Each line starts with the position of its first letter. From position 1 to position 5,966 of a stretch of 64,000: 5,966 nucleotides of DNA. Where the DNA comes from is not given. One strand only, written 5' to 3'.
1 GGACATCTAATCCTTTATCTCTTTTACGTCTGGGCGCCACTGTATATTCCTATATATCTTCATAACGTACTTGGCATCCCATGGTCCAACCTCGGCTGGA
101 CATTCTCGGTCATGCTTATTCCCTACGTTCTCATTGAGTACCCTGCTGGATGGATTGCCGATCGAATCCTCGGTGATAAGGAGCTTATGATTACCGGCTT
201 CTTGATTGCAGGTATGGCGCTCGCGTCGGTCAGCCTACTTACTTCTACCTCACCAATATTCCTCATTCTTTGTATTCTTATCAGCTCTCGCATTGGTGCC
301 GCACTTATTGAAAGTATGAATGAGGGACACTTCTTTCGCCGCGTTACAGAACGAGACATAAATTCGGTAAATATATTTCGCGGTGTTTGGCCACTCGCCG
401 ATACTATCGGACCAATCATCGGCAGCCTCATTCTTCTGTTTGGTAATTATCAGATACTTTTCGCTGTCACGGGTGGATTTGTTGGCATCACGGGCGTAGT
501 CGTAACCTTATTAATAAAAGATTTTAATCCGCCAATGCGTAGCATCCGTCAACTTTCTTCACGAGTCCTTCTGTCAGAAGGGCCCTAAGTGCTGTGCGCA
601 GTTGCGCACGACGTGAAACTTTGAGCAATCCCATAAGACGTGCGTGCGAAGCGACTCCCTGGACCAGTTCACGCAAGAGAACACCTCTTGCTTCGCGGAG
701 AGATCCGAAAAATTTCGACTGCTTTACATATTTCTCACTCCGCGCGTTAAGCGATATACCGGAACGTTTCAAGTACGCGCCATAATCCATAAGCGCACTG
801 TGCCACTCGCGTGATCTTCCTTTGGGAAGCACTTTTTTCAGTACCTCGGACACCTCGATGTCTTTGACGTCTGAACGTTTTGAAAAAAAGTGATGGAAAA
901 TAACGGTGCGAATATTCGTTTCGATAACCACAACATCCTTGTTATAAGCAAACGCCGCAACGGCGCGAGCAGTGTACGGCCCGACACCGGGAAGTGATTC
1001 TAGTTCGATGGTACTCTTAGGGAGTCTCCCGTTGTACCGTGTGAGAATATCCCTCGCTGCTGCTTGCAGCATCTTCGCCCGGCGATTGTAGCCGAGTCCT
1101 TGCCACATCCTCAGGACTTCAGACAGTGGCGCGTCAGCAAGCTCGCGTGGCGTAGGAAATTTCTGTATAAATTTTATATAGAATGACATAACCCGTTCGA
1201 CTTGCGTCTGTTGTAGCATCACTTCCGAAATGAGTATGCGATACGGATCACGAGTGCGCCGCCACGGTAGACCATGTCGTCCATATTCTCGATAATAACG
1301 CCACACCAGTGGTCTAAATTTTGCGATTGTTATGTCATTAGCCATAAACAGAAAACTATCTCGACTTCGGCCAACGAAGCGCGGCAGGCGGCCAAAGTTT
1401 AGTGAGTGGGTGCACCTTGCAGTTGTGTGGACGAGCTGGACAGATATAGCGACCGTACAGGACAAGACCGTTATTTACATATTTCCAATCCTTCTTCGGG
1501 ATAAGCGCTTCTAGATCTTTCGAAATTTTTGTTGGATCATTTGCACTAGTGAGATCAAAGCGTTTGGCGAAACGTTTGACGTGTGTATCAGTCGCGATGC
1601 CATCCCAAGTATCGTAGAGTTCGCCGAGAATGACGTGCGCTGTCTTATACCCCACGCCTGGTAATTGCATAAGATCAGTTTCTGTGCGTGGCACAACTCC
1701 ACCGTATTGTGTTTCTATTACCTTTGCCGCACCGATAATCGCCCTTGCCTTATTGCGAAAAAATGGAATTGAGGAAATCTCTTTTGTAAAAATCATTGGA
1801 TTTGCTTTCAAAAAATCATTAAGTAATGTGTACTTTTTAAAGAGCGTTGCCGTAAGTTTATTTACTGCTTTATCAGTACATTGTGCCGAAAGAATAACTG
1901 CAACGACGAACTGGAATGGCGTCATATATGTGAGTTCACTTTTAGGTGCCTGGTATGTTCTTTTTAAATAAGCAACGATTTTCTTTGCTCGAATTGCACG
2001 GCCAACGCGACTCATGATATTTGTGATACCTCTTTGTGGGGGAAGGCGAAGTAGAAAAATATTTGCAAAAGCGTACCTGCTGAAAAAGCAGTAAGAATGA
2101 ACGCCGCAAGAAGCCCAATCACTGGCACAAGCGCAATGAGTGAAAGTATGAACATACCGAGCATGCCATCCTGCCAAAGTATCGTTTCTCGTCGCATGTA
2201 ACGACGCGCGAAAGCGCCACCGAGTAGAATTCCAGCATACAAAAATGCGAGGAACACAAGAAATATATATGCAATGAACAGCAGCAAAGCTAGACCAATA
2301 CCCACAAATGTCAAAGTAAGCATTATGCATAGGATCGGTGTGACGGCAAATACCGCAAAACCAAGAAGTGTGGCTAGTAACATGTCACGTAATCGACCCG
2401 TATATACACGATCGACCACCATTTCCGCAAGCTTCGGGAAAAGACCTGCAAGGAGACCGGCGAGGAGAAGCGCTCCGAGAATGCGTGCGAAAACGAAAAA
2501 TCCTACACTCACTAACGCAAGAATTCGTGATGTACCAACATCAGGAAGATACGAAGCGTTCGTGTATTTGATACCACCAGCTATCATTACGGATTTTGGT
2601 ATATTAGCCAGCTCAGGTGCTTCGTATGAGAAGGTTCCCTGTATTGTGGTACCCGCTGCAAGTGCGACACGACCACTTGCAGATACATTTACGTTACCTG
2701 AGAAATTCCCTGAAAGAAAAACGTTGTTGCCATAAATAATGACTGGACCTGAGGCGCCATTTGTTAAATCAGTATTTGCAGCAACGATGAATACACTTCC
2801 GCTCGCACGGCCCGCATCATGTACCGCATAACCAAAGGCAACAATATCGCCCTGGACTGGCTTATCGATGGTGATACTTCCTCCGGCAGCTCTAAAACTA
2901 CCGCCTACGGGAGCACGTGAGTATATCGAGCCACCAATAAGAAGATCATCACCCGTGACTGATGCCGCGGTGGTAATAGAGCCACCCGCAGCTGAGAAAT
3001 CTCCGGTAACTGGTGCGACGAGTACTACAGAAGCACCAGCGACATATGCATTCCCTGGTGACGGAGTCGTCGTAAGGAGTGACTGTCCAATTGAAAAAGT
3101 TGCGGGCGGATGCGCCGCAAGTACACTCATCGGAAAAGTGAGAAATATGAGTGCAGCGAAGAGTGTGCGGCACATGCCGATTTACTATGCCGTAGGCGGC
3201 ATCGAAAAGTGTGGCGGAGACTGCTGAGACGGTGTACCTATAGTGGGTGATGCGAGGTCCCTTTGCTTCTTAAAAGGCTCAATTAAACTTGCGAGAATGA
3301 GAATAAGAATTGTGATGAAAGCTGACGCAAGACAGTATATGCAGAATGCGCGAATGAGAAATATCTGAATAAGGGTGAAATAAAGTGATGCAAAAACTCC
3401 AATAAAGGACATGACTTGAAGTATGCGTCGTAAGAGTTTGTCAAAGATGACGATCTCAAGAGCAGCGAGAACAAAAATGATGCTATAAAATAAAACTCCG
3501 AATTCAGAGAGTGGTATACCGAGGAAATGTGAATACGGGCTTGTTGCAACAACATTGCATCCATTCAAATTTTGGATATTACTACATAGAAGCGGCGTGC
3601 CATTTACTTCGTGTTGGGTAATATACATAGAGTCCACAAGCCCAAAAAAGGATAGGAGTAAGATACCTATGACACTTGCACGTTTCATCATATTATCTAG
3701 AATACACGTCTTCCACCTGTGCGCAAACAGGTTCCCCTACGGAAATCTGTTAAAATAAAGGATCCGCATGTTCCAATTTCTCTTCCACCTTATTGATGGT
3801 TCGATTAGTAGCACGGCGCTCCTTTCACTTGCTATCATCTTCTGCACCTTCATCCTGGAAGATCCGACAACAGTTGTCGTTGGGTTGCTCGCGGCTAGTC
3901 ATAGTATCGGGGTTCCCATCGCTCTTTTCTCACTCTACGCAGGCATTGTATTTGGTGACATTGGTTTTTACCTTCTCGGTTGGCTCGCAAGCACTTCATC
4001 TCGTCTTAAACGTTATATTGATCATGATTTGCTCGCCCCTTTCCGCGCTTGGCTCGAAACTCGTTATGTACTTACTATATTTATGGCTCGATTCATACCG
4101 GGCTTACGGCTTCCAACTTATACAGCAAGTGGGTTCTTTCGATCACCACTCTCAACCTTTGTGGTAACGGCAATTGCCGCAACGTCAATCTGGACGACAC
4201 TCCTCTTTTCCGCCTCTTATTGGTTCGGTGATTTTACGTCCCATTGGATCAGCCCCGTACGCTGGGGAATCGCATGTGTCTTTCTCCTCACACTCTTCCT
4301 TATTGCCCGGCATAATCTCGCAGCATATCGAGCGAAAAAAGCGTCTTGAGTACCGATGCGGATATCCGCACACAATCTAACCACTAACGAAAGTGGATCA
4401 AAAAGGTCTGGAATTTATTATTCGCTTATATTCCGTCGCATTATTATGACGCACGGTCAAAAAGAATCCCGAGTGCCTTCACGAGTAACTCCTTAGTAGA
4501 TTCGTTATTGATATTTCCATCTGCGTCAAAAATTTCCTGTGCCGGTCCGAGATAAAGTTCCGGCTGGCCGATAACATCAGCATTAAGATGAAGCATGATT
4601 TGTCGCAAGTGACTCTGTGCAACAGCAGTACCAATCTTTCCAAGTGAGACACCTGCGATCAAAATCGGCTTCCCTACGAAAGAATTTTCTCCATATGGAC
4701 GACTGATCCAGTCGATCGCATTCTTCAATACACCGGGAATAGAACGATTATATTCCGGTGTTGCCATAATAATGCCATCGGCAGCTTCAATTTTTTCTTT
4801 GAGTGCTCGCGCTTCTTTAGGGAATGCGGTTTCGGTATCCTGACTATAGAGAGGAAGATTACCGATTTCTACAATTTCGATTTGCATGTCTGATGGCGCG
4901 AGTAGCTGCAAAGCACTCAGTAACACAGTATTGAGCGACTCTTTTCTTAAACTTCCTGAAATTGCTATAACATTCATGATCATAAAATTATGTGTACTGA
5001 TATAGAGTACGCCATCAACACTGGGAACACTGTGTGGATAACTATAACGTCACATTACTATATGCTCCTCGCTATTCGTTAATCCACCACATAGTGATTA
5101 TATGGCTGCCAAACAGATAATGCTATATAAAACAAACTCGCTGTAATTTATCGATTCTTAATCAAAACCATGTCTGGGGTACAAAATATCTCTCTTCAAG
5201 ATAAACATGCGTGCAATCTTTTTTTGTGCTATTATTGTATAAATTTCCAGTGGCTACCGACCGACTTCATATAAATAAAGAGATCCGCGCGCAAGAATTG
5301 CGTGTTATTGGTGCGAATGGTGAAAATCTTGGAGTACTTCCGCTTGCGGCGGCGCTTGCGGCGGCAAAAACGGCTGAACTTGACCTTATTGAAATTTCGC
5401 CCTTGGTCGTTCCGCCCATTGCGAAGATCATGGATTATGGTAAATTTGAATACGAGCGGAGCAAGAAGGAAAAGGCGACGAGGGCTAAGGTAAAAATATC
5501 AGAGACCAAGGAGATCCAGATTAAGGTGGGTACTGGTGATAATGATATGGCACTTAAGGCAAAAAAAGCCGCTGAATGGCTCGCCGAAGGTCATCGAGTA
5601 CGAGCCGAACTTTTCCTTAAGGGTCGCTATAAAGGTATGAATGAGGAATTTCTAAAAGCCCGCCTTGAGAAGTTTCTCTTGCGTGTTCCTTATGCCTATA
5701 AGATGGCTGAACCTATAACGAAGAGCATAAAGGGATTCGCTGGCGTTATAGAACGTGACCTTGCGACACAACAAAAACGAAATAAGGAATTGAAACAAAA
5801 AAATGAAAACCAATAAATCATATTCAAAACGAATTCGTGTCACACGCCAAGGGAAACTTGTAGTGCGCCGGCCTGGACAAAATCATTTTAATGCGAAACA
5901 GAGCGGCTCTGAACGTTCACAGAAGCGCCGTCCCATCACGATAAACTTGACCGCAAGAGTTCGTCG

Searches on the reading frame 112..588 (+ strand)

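Call 49: search_protein_families(library=pfam, proteins=[window:112-588:+], max_evalue=0.01)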
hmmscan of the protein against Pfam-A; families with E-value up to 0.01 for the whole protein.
window:112-588:+ (158 aa): 3 families
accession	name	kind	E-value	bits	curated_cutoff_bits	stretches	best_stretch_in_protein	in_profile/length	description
PF07690.21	MFS_1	-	1.6e-11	44.2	33.4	1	3-143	43-180/347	Major Facilitator Superfamily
PF03092.22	BT1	-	0.00021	20.6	22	1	26-137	63-176/432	BT1 family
PF05977.19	MFS_3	-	0.00066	18.7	27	1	3-119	56-174/524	Transmembrane secretion effector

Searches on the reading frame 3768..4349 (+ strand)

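Call 49: search_protein_families(library=pfam, proteins=[window:3768-4349:+], max_evalue=0.01)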
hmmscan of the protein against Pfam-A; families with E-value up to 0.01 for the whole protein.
window:3768-4349:+ (193 aa): 1 family
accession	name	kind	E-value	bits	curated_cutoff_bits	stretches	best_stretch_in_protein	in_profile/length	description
PF09335.16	VTT_dom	-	1.1e-11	45.7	33.9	1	34-149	6-120/123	VTT domain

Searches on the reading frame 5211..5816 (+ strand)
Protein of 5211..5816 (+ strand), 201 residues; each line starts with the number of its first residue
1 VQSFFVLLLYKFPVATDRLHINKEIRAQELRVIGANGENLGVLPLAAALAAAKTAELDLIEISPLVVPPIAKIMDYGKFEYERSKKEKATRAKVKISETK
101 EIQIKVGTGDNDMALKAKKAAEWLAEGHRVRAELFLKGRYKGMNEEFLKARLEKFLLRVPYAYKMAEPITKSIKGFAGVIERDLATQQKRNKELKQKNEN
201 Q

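Call 49: search_protein_families(library=pfam, proteins=[window:5211-5816:+], max_evalue=0.01)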
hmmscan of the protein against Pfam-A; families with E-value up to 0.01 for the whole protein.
window:5211-5816:+ (201 aa): 2 families
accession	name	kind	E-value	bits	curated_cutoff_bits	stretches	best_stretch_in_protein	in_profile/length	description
PF05198.21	IF3_N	-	5.4e-27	94.2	26.9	1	21-89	1-69/70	Translation initiation factor IF-3, N-terminal domain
PF00707.27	IF3_C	-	4.4e-10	39.8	34.8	1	98-155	2-58/86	Translation initiation factor IF-3, C-terminal domain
